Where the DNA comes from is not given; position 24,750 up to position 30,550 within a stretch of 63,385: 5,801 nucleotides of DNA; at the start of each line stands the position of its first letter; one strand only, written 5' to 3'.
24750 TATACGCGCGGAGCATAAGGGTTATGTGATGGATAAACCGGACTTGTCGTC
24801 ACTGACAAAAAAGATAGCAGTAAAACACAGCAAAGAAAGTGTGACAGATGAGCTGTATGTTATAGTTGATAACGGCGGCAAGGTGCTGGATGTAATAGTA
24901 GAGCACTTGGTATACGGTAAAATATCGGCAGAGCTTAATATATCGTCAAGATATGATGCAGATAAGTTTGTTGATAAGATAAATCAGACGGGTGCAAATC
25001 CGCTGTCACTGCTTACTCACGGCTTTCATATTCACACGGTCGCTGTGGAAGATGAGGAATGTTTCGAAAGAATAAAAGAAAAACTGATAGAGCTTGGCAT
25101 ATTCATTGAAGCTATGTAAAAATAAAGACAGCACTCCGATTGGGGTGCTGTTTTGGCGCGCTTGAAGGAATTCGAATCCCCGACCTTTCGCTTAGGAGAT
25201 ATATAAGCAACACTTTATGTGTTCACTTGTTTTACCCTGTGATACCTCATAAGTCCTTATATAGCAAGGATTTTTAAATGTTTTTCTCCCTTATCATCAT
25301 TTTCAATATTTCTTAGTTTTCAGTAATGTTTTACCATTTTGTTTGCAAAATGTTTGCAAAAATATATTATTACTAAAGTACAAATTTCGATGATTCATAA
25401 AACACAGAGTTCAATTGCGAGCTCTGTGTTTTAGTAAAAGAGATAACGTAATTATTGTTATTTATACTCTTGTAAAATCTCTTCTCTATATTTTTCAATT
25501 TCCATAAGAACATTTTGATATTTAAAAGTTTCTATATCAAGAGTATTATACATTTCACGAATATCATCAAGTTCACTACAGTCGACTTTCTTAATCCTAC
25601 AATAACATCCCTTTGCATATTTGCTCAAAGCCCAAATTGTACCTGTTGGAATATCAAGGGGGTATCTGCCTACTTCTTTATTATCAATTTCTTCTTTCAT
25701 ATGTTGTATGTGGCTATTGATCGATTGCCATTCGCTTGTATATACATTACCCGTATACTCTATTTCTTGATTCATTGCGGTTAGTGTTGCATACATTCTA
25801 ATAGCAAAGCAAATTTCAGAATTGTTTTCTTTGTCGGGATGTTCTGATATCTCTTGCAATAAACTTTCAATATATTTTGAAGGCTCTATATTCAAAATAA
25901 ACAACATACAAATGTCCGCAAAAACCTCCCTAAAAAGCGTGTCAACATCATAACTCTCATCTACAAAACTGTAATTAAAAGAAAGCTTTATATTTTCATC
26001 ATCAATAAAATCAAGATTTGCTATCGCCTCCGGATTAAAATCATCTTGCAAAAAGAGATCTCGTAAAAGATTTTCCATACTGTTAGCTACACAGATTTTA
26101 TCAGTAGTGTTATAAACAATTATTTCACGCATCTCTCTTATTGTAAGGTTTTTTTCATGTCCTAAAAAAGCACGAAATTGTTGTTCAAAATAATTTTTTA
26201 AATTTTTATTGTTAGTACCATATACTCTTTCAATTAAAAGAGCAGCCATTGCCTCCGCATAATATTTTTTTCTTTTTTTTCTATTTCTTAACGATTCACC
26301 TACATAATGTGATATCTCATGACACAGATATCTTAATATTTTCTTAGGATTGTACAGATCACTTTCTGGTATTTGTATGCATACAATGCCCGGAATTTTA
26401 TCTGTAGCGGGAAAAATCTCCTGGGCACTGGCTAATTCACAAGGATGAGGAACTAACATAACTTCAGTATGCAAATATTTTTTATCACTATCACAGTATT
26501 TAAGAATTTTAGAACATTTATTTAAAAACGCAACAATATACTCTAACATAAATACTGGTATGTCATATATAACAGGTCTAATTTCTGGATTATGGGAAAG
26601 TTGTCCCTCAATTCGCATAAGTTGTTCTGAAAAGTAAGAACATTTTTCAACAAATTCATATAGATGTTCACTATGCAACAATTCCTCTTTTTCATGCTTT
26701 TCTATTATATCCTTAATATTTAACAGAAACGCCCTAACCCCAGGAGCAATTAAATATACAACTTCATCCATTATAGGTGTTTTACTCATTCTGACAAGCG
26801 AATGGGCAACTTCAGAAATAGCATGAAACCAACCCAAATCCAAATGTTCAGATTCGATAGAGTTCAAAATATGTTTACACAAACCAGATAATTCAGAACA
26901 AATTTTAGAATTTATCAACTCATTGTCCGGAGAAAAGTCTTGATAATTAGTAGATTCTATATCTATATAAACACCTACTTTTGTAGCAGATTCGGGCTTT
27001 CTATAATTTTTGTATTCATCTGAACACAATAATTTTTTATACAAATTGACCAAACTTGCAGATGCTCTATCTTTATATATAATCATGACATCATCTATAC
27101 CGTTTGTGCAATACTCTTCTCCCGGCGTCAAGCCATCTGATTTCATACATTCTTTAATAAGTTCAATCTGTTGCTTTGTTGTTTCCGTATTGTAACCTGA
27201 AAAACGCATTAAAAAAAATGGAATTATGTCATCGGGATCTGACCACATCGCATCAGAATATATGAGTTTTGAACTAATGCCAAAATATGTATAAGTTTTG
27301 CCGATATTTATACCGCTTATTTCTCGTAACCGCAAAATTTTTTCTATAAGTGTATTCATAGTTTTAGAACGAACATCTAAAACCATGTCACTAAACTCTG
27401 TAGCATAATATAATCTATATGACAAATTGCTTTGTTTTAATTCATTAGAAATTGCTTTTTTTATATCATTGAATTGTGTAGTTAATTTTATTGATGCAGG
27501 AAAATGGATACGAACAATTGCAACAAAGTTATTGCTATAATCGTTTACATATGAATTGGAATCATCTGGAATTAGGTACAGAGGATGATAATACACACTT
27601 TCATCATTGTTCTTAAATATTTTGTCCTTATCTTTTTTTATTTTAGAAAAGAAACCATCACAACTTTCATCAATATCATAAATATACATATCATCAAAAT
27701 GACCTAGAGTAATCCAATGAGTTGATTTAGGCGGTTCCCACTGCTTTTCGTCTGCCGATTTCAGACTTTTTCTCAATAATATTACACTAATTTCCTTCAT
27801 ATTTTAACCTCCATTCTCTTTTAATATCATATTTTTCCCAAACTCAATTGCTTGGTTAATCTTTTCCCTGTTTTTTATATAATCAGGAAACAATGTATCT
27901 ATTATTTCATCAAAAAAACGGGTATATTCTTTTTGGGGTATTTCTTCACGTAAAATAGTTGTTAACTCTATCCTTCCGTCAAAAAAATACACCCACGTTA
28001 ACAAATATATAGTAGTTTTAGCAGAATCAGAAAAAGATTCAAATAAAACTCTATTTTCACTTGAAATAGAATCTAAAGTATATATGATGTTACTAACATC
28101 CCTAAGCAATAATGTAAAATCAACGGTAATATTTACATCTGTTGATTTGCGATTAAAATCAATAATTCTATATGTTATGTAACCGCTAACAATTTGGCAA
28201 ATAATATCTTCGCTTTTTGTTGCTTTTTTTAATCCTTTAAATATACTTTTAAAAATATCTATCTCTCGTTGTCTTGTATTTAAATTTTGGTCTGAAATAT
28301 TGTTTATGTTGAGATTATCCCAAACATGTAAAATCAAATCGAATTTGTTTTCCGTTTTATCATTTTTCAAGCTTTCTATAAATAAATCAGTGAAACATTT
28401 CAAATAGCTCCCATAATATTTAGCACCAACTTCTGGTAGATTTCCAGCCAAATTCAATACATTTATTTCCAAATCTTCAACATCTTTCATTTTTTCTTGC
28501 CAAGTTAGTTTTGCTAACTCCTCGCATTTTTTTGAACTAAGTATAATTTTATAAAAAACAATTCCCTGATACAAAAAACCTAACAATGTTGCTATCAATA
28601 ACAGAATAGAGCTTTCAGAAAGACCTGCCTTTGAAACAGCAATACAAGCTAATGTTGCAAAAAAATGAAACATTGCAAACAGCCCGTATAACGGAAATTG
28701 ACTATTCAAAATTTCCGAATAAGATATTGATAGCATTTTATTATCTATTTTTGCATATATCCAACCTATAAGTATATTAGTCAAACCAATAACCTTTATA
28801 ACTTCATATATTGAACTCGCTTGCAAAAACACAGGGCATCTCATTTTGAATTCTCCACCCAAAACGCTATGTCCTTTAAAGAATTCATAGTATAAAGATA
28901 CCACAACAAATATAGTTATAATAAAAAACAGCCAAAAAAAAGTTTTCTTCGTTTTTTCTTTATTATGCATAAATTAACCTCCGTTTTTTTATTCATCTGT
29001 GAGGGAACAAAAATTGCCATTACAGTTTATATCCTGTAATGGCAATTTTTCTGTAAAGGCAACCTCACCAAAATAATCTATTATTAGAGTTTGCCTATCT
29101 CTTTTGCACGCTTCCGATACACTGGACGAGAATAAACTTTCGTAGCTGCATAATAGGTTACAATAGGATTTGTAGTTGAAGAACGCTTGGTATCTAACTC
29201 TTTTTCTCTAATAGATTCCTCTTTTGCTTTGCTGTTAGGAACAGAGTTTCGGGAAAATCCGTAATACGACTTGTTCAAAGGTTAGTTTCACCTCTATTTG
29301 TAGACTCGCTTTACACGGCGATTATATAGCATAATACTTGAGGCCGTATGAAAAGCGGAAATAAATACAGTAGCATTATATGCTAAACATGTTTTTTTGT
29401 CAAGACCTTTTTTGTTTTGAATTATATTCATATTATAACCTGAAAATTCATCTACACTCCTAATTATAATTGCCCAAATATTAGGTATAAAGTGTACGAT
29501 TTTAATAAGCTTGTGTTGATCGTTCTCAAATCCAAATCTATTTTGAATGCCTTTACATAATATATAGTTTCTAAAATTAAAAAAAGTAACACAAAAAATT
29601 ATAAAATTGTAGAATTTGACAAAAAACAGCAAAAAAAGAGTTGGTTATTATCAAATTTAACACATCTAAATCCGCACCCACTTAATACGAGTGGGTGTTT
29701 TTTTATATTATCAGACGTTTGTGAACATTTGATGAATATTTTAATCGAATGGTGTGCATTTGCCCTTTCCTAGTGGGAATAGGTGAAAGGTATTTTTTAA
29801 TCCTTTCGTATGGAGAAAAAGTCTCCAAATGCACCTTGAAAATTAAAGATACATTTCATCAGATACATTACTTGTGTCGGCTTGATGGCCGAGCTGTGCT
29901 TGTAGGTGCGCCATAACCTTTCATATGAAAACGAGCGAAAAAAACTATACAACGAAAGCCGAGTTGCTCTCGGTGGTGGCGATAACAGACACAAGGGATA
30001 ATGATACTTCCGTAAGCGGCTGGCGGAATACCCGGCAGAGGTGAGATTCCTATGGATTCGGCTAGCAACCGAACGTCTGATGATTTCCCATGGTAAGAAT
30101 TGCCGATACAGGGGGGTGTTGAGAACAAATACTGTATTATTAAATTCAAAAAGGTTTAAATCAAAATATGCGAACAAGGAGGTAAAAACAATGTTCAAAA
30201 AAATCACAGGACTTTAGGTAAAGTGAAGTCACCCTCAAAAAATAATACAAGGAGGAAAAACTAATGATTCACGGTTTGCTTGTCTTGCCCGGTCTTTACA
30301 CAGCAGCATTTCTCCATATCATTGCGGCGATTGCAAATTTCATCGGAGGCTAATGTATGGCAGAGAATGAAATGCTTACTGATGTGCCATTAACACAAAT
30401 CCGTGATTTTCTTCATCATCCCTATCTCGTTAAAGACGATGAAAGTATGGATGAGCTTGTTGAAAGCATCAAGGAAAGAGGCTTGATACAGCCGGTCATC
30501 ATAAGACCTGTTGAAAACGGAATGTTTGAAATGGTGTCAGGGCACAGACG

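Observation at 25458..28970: AT-rich two-gene cassette (4-TM protein plus 780-aa HExxH protein) carried by a decayed integrative element: candidate uncharacterised defence or abortive-infection module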

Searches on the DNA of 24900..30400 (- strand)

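Call 81: search_rna_families(source=window, start=24900, end=30400, threshold=evalue, max_evalue=1)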
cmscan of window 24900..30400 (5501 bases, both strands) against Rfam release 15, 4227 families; matches with E-value up to 1: 3.
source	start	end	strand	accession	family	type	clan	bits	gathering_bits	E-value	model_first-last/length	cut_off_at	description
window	29998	30055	+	RF02913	pemK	Cis-reg;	-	70.7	34.8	8.6e-12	1-61/61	no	pemK RNA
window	29292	29370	-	RF00559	L21_leader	Cis-reg; leader;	-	28.5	36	0.012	1-77/77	no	Ribosomal protein L21 leader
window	29009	29052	+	RF00722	mir-451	Gene; miRNA;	-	21.4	66.5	0.43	17-56/71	no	mir-451 microRNA precursor family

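Call 83: search_rna_families(sources=[L012, L017, L010, L019], threshold=evalue, max_evalue=5)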
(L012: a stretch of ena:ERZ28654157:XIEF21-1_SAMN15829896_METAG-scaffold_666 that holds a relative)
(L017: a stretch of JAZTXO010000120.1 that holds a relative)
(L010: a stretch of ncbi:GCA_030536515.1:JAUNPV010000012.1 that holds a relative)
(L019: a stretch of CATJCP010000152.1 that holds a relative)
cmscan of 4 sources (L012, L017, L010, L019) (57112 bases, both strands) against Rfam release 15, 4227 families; matches with E-value up to 5: 6.
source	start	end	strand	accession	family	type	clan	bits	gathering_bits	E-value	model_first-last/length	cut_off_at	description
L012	19540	19613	+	RF00005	tRNA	Gene; tRNA;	CL00001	59.8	29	1.8e-10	1-71/71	no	tRNA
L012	16490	16567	-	RF01706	Gut-1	Gene; sRNA;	-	59.4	50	2.6e-09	1-77/77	no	Gut-1 RNA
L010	13332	13419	-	RF00029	Intron_gpII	Intron;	-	57.9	40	7.9e-09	1-77/77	no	Group II catalytic intron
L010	13380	13419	-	RF04357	Plastid-ndhA-ndhB-2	Intron;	CL00155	34.7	53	0.00051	1-41/41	no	Plastid-ndhA-ndhB-2 group II-D5 intron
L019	146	226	-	RF00005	tRNA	Gene; tRNA;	CL00001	32.4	29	0.0063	1-71/71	no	tRNA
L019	88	133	-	RF04346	Plastid-ccsA-ndhD-1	Cis-reg;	CL00154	22.6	48.5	4.4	1-57/57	no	Plastid-ccsA-ndhD-1 3UTR RNA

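Call 84: search_rna_families(source=window, start=29200, end=29450, threshold=evalue, max_evalue=5, show_alignments=1)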
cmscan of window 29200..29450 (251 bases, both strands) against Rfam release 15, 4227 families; matches with E-value up to 5: 3.
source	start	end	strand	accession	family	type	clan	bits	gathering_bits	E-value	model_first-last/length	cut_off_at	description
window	29292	29370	-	RF00559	L21_leader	Cis-reg; leader;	-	28.5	36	0.00056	1-77/77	no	Ribosomal protein L21 leader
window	29304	29410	+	RF01627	ceN36-1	Gene; snRNA; snoRNA; HACA-box;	-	21.1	48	0.096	1-130/130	no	Nematode snoRNA ceN36-1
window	29360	29402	-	RF02702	AgvB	Gene; sRNA;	-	14.2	56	2.6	1-62/62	no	Anti GcvB sRNA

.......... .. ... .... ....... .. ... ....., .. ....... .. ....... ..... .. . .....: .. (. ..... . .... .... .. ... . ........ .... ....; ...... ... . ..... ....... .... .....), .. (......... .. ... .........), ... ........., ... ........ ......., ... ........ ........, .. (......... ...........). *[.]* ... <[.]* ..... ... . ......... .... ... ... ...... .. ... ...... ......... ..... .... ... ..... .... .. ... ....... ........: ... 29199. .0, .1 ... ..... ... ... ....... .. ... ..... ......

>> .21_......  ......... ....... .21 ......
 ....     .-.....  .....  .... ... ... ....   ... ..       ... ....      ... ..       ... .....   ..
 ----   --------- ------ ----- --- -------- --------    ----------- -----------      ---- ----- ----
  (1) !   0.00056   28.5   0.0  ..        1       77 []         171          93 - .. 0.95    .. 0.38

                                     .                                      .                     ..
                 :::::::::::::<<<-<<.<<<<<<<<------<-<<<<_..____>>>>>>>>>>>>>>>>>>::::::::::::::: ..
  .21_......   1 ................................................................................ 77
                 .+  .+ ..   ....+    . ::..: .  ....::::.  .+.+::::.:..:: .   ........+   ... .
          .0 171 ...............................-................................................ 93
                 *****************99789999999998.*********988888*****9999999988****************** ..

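Call 90: search_rna_families(source=L012, start=8300, end=8480, threshold=evalue, max_evalue=10, show_alignments=1)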
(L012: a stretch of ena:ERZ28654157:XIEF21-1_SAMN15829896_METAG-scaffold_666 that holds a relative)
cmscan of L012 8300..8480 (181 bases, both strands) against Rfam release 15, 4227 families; matches with E-value up to 10: 5.
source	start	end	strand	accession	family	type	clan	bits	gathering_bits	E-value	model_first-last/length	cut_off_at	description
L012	8388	8439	+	RF00559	L21_leader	Cis-reg; leader;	-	22.4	36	0.018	14-65/77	no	Ribosomal protein L21 leader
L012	8361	8400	+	RF01284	snoR8a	Gene; snRNA; snoRNA; CD-box;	-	14.6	37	8.2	1-92/92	no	Small nucleolar RNA snoR8a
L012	8312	8391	-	RF00206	U54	Gene; snRNA; snoRNA; CD-box;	CL00008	13.7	40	6.8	1-81/81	no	Small nucleolar RNA U54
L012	8397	8429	+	RF01651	ceN69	Gene; snRNA; snoRNA; CD-box;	-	13.3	45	5.3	1-107/107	no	Caenorhabditis snoRNA ceN69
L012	8300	8415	+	RF01675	CrcZ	Gene; sRNA;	-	6.9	95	5.8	269-398/398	5'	Pseudomonas sRNA CrcZ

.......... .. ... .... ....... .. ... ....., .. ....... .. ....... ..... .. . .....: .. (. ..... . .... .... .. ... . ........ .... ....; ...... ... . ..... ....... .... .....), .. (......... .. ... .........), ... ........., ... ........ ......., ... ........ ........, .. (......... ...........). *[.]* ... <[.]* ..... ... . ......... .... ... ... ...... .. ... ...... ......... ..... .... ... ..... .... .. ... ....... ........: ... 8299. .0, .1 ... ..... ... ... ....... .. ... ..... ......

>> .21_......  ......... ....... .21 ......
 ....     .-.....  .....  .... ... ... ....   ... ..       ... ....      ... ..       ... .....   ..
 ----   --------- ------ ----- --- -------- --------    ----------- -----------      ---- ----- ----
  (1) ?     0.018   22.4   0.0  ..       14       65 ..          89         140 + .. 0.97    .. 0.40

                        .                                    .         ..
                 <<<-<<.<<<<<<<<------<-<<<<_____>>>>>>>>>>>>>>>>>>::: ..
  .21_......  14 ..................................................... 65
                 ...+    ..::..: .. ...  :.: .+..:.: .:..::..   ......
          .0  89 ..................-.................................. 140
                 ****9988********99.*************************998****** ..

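Call 91: search_rna_families(source=L026, start=8230, end=8430, threshold=evalue, max_evalue=10, show_alignments=1)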
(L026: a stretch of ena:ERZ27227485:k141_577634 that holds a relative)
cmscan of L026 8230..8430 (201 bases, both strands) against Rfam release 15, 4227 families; matches with E-value up to 10: 1.
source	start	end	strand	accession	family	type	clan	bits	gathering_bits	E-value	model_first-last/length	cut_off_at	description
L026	8254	8340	+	RF02896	S774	Gene; sRNA;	-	17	48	7.2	1-95/95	no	Staphylococcus sRNA 774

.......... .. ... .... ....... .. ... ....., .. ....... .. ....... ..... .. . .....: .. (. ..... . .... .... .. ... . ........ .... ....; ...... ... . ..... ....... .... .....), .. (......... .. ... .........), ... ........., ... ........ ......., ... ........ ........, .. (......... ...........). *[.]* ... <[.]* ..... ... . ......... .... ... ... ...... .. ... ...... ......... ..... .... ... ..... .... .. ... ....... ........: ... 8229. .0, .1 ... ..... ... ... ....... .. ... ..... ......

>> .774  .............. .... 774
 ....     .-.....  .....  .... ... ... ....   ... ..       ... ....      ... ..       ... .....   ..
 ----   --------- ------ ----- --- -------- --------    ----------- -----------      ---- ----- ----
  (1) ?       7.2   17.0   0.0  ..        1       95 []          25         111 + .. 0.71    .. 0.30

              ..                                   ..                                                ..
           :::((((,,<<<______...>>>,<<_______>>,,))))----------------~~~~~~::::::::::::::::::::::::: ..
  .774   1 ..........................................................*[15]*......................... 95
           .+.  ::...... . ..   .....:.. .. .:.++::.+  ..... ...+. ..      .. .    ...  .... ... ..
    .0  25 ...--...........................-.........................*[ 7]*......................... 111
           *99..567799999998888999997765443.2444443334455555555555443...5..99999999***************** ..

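Call 97: build_rna_model(alignment_id=A11, structure=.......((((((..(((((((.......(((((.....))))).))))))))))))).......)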
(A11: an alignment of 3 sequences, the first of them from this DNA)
Model R1 built from alignment A11 (3 sequences, 65 columns); structure: as given.
model positions 64; base pairs 18; branch points 0; effective number of sequences 2.22; information 0.875 bits per position. Calibrated on 0.2 Mb of random sequence (short: E-values are rough).
structure used (alignment columns):
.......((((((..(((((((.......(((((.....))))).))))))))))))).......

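Call 98: search_with_rna_model(model_id=R1, sources=[window, L001, L002, L004, L005, L010, L012, L017, L018, L019, L020, L021, L022, L023, L024, L025, L026, L027, L028, L033, L034], max_evalue=10, make_alignment=true)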
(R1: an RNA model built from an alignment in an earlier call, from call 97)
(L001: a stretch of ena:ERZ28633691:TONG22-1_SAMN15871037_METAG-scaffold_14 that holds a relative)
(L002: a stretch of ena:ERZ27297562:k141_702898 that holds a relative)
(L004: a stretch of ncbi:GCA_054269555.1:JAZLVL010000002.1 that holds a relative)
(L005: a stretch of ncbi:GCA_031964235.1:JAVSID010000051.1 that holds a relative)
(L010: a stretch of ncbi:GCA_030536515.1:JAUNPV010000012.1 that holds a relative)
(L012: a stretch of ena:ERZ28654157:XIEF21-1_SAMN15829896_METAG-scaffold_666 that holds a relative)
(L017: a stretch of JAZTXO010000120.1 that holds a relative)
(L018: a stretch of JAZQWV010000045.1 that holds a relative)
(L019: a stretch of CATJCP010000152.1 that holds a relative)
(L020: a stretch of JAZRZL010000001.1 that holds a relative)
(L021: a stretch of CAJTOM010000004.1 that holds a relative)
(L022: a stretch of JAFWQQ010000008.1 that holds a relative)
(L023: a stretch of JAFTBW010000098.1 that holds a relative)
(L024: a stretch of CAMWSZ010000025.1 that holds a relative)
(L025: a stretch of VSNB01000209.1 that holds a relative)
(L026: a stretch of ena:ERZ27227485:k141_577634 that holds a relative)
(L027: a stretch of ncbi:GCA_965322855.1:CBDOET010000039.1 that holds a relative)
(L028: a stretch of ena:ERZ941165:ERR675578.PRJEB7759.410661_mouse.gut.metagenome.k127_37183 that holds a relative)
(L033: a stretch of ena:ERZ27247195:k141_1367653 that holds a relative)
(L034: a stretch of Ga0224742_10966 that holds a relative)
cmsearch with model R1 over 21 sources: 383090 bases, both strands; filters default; matches with E-value up to 10: 10.
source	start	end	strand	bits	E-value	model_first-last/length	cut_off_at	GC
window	29300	29363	-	87.4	1.9e-19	1-64/64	no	0.41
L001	2607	2669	+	83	2.7e-18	1-64/64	no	0.32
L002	1654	1716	+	83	2.7e-18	1-64/64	no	0.32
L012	8382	8443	+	82.4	3.7e-18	1-64/64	no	0.37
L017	8417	8474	+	37.4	1.8e-06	1-64/64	no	0.34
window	3346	3403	-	14.6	1.5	1-64/64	no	0.22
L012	8381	8442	-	13.8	2.5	1-64/64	no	0.37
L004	915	952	+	12.7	4.6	12-52/64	no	0.24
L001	2606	2668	-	12.1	6.7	1-64/64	no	0.32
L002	1653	1715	-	12.1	6.7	1-64/64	no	0.32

Alignment A12: 10 matches aligned to the model, 89 columns, each read 5' to 3' on its own strand. Consensus structure (alignment columns), stored with it:
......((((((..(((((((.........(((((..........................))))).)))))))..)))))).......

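Call 99: search_with_rna_model(model_id=R1, sources=[window, L001, L012, L017], max_evalue=0.001, make_alignment=true)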
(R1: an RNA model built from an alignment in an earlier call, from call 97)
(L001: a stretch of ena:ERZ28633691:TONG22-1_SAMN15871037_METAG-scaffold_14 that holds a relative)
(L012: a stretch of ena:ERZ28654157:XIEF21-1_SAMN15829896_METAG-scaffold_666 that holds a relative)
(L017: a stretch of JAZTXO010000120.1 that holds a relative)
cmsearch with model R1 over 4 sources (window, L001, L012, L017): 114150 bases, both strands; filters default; matches with E-value up to 0.001: 4.
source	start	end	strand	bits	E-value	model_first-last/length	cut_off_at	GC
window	29300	29363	-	87.4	5.7e-20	1-64/64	no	0.41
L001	2607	2669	+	83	8.1e-19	1-64/64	no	0.32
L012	8382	8443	+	82.4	1.1e-18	1-64/64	no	0.37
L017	8417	8474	+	37.4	5.4e-07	1-64/64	no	0.34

Alignment A13: 4 matches aligned to the model, 65 columns, each read 5' to 3' on its own strand. Consensus structure (alignment columns), stored with it:
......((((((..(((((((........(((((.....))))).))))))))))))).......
